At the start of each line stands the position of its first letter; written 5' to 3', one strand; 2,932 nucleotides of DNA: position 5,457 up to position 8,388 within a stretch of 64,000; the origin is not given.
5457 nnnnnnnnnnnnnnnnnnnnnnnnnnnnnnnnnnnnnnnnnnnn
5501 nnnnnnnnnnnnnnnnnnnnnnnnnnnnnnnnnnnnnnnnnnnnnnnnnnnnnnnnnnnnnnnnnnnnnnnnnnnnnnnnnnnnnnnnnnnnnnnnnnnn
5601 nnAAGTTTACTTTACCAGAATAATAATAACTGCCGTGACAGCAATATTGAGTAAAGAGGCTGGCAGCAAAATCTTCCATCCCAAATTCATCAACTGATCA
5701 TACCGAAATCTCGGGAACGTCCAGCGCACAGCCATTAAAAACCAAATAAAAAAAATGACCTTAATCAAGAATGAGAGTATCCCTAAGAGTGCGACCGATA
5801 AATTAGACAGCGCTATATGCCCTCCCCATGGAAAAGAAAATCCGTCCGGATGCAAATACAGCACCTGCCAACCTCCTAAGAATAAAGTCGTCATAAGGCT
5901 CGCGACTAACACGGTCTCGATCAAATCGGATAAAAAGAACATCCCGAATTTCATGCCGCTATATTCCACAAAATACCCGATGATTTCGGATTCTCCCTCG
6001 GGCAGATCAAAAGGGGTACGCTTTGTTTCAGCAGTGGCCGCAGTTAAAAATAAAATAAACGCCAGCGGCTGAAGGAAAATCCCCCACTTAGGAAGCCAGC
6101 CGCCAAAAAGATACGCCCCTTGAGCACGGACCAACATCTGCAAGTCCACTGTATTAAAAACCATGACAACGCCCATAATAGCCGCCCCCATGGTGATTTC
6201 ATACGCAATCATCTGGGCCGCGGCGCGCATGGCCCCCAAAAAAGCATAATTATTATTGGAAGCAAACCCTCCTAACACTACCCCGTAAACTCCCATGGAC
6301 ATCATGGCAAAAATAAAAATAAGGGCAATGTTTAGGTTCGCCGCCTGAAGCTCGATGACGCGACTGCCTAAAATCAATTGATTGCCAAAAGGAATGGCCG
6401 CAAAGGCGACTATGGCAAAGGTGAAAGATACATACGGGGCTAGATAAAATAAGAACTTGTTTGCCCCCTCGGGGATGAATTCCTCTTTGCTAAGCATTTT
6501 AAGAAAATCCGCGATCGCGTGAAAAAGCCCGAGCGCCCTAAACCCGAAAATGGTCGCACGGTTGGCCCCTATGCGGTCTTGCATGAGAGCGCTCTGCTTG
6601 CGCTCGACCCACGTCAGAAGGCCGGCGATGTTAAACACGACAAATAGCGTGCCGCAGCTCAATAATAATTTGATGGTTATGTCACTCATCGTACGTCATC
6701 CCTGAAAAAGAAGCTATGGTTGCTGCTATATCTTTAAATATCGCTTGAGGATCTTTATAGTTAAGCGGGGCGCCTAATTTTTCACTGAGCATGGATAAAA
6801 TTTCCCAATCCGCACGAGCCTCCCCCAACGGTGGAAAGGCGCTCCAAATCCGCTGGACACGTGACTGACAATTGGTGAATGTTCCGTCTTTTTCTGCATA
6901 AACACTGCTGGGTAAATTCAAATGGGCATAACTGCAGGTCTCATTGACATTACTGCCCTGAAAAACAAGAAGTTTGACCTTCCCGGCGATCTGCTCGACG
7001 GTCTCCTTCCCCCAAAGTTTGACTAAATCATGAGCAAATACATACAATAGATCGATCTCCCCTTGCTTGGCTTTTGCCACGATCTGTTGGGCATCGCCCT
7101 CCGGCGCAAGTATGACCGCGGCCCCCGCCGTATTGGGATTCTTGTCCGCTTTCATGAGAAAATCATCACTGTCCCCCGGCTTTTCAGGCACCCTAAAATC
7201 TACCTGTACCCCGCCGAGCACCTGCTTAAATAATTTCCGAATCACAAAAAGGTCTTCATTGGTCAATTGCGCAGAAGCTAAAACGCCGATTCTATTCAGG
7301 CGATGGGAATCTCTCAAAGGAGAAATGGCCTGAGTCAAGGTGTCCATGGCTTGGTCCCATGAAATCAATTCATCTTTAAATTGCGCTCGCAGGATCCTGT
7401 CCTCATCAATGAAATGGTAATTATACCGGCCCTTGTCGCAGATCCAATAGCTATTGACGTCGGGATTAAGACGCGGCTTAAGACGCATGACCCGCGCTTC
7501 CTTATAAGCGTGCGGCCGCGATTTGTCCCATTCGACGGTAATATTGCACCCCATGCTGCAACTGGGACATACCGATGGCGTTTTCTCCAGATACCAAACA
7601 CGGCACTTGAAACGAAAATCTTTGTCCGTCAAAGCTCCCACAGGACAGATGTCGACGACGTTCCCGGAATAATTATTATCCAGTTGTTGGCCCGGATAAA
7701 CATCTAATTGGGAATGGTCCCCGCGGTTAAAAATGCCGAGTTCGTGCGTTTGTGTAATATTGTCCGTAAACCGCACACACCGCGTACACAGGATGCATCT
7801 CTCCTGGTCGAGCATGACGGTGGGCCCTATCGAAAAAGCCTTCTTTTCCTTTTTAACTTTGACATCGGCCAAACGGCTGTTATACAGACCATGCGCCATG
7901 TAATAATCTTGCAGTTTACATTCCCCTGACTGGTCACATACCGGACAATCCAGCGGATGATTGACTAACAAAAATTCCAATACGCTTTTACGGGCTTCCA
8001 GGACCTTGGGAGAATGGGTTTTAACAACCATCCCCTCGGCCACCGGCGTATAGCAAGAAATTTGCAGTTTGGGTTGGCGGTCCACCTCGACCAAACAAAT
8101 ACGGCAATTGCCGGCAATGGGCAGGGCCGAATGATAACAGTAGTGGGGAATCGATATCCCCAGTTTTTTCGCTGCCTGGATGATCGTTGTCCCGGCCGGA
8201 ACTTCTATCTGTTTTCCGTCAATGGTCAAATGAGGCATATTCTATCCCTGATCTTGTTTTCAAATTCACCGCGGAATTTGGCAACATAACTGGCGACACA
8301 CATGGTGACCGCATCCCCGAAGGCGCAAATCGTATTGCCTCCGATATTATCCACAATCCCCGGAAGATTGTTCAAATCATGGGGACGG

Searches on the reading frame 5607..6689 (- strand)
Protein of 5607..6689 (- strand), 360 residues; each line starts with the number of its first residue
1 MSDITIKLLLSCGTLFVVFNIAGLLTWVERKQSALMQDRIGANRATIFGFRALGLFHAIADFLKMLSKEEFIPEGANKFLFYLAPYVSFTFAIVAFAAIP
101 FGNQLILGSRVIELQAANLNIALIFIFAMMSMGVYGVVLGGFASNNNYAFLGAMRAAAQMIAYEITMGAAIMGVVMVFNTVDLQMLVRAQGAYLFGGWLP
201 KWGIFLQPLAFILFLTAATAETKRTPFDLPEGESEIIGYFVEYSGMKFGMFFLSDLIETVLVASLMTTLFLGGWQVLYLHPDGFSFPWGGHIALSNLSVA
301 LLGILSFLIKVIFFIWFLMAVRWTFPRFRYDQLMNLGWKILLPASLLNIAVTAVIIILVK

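Call 99: search_protein_families(library=pfam, proteins=[window:5607-6689:-], max_evalue=0.001)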
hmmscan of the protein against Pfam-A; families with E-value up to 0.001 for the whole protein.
window:5607-6689:- (360 aa): 1 family
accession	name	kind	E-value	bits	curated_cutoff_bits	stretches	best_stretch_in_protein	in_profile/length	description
PF00146.26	NADHdh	-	1.7e-104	349.8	27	1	15-353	8-298/298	NADH dehydrogenase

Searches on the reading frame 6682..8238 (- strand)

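Call 99: search_protein_families(library=pfam, proteins=[window:6682-8238:-], max_evalue=0.001)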
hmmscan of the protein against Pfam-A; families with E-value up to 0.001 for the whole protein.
window:6682-8238:- (518 aa): 7 families
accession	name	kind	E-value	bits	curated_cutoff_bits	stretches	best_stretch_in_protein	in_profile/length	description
PF22117.2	Fer4_Nqo3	-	7.7e-28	96.9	27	1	138-204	1-67/67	NADH-quinone oxidoreductase subunit 3, ferredoxin-like domain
PF00384.28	Molybdopterin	-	1.2e-22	80.8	24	1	374-487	238-353/353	Molybdopterin oxidoreductase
PF13510.11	Fer2_4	-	8.3e-22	77.5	22.8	1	3-76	5-81/82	2Fe-2S iron-sulfur cluster binding domain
PF10588.14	NADH-G_4Fe-4S_3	-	7.1e-18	64.3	27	1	83-122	1-40/40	NADH-ubiquinone oxidoreductase-G iron-sulfur binding region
PF00111.32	Fer2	-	1.4e-08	35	21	1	5-54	2-49/77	2Fe-2S iron-sulfur cluster binding domain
PF04879.21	Molybdop_Fe4S4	-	5.9e-08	33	22.7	1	218-277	2-53/55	Molybdopterin oxidoreductase Fe4S4 domain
PF22151.2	Fer4_NDSU1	-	6e-08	32.5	23.8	1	219-274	3-50/51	NADH-ubiquinone oxidoreductase NDSU1/NuoG-like, 4Fe-4S domain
